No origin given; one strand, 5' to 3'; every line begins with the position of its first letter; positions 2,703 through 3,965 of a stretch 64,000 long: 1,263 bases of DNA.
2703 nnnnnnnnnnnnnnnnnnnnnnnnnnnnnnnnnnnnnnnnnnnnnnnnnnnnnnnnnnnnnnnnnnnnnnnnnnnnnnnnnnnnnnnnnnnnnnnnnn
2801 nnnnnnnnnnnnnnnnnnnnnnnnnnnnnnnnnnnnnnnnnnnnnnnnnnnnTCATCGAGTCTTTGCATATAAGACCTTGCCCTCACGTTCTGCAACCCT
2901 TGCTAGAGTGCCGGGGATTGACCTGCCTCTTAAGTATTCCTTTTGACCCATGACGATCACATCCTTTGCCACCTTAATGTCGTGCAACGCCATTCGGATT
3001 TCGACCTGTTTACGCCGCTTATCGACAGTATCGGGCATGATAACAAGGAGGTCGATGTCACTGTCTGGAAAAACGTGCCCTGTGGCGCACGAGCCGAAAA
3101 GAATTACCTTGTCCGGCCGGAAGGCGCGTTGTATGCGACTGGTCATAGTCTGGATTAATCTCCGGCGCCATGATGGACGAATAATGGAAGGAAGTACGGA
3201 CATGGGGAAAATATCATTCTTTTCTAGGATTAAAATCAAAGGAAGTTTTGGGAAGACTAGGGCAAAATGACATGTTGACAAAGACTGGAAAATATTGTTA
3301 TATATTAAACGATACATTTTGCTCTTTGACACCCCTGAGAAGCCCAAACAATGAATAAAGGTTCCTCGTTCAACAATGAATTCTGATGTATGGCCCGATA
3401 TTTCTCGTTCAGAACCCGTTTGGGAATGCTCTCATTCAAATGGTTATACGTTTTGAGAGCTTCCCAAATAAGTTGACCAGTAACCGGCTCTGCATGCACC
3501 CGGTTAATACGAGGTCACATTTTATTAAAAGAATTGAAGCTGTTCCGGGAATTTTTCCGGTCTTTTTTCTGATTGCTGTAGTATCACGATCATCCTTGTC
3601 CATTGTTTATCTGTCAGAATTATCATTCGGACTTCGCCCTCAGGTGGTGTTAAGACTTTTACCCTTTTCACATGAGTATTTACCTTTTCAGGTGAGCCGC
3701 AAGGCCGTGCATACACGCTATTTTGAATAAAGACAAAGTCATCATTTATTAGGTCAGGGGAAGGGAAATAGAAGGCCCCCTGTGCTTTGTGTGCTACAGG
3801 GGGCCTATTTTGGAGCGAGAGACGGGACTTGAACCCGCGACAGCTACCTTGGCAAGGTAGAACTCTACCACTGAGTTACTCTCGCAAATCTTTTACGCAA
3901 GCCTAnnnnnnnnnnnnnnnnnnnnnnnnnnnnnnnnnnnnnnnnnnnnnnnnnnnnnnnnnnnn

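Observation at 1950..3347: Translationally coupled MNT - HEPN - SLOG/LOG-like three-gene module next to an IS remnant and tRNA-Gly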

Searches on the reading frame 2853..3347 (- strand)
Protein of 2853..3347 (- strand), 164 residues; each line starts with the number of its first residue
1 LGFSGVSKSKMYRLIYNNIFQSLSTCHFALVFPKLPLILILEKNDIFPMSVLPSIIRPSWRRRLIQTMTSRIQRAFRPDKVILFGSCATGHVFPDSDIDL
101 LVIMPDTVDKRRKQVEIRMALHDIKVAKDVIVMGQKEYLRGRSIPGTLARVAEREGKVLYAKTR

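Call 4: search_protein_families(library=pfam, proteins=[window:2853-3347:-], max_evalue=0.1)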
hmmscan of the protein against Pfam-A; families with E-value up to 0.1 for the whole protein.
window:2853-3347:- (164 aa): 6 families
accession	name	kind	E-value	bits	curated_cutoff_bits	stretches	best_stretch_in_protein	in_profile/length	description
PF18765.7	Polbeta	-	9.2e-11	42.2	26.9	1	72-162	7-90/93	Polymerase beta, Nucleotidyltransferase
PF01909.29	NTP_transf_2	-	1.5e-10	41.7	21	1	72-126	8-66/93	Nucleotidyltransferase domain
PF22600.2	MTPAP-like_central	-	3.2e-07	30.9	27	1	59-119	20-80/139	Poly(A) RNA polymerase, mitochondrial-like, central palm domain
PF20697.3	NTase-conflict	-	0.00025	21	24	1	64-126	1-67/259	Pol beta superfamily nucleotidyltransferase in conflict systems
PF19088.6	TUTase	-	0.00073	19.7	25.8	1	61-121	43-103/138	TUTase nucleotidyltransferase domain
PF20750.3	PAP_NTPase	-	0.081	13.2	27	1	79-116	75-112/194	Poly(A) polymerase nucleotidyltransferase domain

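Call 5: search_protein_families(library=ncbifam, proteins=[window:2853-3347:-], max_evalue=0.1)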
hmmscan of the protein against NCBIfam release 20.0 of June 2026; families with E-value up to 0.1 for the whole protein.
window:2853-3347:- (164 aa): 11 families
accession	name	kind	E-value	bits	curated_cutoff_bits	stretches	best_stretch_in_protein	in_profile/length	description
NF047752.1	MntA_antitoxin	equivalog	2.4e-08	33.8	60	1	77-161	6-82/106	type VII toxin-antitoxin system MntA family adenylyltransferase antitoxin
NF051895.1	anti_phage_HalB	equivalog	6.2e-05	22.7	190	1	82-121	3-42/211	anti-phage Hailong system nucleotidyltransferase HalB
NF010309.0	PRK13746.1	subfamily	0.00065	19.1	193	1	80-115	30-65/263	aminoglycoside adenylyltransferase family protein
NF012212.1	ANT_9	subfamily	0.0024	17.2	340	1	81-115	24-58/249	aminoglycoside nucleotidyltransferase ANT(9)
NF012157.0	ANT_3pp_I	equivalog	0.0077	15.5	375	1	80-114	24-58/256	AadA family aminoglycoside 3''-O-nucleotidyltransferase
NF012135.0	ANT_3pp_9_crypt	exception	0.014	15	560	1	61-110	16-60/262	cryptic aminoglycoside nucleotidyltransferase ANT(3'')/ANT(9)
NF002837.0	PRK03059.1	equivalog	0.014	13.5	1010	1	82-114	66-99/857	[protein-PII] uridylyltransferase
NF033220.1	ANT_3pp_II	equivalog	0.018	14.4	400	1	81-115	25-60/258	ANT(3'')-II family aminoglycoside nucleotidyltransferase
TIGR03671.1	cca_archaeal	equivalog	0.036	12.8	281.3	1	63-122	25-85/410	CCA tRNA nucleotidyltransferase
NF053581.1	ANT_3pp_Ic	exception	0.057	12.9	545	1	65-106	13-56/265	aminoglycoside nucleotidyltransferase ANT(3'')-Ic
NF045909.1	ANT_9_Ic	equivalog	0.099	11.9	505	0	80-106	29-55/259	aminoglycoside nucleotidyltransferase ANT(9)-Ic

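Call 6: search_protein_families(library=padloc, proteins=[window:2853-3347:-], max_evalue=0.1)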
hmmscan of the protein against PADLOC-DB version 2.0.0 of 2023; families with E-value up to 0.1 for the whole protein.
window:2853-3347:- (164 aa): 9 families
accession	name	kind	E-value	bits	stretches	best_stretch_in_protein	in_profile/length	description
PDLC04903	PDC-S09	-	5e-11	40.9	1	63-133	9-81/108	-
PDLC04907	PDC-S09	-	1.1e-08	33.2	1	63-130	12-74/114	-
PDLC04906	PDC-S09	-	1.4e-07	29.7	1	64-124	10-70/98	-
PDLC04904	PDC-S09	-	4.8e-07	27.9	1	70-124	17-70/104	-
PDLC04902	PDC-S09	-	1.1e-06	26.9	1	69-123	12-66/97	-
PDLC04905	PDC-S09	-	8.5e-05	20.8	1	69-124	12-69/101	-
PDLC04368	PDC-M05A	-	0.00062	17.6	1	66-104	101-133/201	-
PDLC00776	Cyclase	-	0.038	11.3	1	66-122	31-83/287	oligonucleotide-cyclase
PDLC04738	PDC-M62A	-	0.044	10.2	1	39-83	536-580/746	-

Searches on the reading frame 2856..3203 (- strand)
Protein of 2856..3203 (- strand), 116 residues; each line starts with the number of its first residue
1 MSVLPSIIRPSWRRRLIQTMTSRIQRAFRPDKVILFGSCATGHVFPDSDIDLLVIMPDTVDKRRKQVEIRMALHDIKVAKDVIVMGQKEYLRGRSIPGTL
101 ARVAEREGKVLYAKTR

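Call 20: find_homologous_proteins(query=window:2856-3203:-)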
Query seq(116 aa) (116 aa): 311 proteins with E <= 0.001 among 321 candidates; the best 120 are listed.
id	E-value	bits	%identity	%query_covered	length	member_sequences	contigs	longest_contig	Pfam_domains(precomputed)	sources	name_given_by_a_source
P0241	1.9e-68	245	100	100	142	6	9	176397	PF18765.8,PF22600.3,PF01909.30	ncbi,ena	-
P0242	3.4e-25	106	59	90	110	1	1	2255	PF18765.8,PF01909.30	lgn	-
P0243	5.7e-25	105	55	86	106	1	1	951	PF18765.8,PF01909.30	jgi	jgi:predicted nucleotidyltransferase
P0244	1.3e-24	104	54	85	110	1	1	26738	PF18765.8,PF01909.30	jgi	jgi:uncharacterized protein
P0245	1.4e-24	104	57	86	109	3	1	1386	PF18765.8,PF01909.30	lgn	-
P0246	2.0e-24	104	57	86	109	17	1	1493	PF18765.8,PF01909.30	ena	-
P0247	2.1e-24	103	57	84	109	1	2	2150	PF18765.8,PF01909.30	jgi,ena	jgi:predicted nucleotidyltransferase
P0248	2.3e-24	103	57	84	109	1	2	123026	PF18765.8,PF01909.30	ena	-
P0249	2.3e-24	103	57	86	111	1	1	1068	PF18765.8,PF01909.30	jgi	jgi:predicted nucleotidyltransferase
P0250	2.4e-24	103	57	84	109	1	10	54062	PF18765.8,PF01909.30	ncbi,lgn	-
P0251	2.4e-24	103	57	84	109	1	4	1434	PF18765.8,PF01909.30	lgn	-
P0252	3.0e-24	103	57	86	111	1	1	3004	PF18765.8,PF01909.30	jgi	jgi:predicted nucleotidyltransferase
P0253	3.6e-24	103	56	84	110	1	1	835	PF18765.8,PF01909.30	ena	-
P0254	3.8e-24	103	57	84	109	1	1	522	PF18765.8,PF01909.30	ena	-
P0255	3.9e-24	103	57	84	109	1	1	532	PF18765.8,PF01909.30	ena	-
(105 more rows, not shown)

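Call 47: search_solved_structures(query=window:2856-3203:-, max_evalue=0.1)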
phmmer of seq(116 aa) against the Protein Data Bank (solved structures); distinct sequences matched with E-value up to 0.1: 5.
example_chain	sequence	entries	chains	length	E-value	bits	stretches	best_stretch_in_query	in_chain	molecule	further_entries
6l3f_A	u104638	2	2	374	0.0031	20.8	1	5-68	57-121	UTP:RNA uridylyltransferase 1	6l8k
7xs4_A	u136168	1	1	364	0.0034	20.7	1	5-68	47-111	UTP:RNA uridylyltransferase 1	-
5w0o_A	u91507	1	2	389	0.039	17.3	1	4-54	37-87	Terminal uridylyltransferase 7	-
5w0n_A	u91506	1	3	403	0.041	17.2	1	4-54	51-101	Terminal uridylyltransferase 7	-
8oef_A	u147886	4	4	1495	0.09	16.1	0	5-54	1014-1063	Terminal uridylyltransferase 7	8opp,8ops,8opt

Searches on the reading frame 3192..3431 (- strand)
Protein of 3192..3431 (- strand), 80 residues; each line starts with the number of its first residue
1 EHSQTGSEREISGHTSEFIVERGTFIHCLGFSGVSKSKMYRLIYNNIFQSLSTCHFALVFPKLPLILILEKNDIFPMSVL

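Call 51: search_protein_families(library=pfam, proteins=[window:3192-3431:-], max_evalue=1)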
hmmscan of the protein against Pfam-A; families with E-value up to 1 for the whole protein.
seq(80 aa): 1 family
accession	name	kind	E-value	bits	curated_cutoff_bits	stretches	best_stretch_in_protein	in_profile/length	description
PF23472.1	LysM2_CERK1_LYK3_4_5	-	0.038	14.3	27.4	1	35-55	11-32/56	LYK3/4/5 LysM2 domain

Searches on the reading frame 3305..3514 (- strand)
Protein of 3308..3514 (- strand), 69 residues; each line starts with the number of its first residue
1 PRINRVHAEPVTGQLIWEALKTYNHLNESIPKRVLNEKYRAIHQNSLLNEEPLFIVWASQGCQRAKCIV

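Call 4: search_protein_families(library=pfam, proteins=[window:3305-3499:-], max_evalue=0.1)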
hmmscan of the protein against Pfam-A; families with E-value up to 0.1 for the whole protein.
window:3305-3499:- (64 aa): 1 family
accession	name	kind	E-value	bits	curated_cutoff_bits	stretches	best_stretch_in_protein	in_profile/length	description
PF19791.4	DUF6275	-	0.089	13.1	22.6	0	30-64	12-45/81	Family of unknown function (DUF6275)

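Call 51: search_protein_families(library=pfam, proteins=[window:3308-3514:-], max_evalue=1)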
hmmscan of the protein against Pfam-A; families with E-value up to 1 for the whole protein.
seq(69 aa): 1 family
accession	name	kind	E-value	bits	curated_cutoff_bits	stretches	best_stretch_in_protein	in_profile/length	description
PF19791.4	DUF6275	-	0.11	12.8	22.6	1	35-69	12-45/81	Family of unknown function (DUF6275)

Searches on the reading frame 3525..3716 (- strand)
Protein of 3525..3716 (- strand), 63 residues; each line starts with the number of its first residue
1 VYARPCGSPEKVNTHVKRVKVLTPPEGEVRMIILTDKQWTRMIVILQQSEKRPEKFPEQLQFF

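Call 4: search_protein_families(library=pfam, proteins=[window:3525-3716:-], max_evalue=0.1)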
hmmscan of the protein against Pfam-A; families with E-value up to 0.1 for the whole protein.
window:3525-3716:- (63 aa): 1 family
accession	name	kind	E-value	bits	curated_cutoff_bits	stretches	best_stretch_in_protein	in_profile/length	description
PF09827.14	CRISPR_Cas2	-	0.00032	21.2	23.8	1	2-42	34-74/74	CRISPR associated protein Cas2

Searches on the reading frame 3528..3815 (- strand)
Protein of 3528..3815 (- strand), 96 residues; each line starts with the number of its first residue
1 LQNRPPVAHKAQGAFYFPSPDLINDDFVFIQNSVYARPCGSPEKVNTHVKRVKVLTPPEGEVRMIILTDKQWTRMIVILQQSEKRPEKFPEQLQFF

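Call 51: search_protein_families(library=pfam, proteins=[window:3528-3815:-], max_evalue=1)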
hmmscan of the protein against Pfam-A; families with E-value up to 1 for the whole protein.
seq(96 aa): 1 family
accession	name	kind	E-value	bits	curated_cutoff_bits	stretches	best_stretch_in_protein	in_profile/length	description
PF09827.14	CRISPR_Cas2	-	1.7e-09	38.2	23.8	1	22-75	22-74/74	CRISPR associated protein Cas2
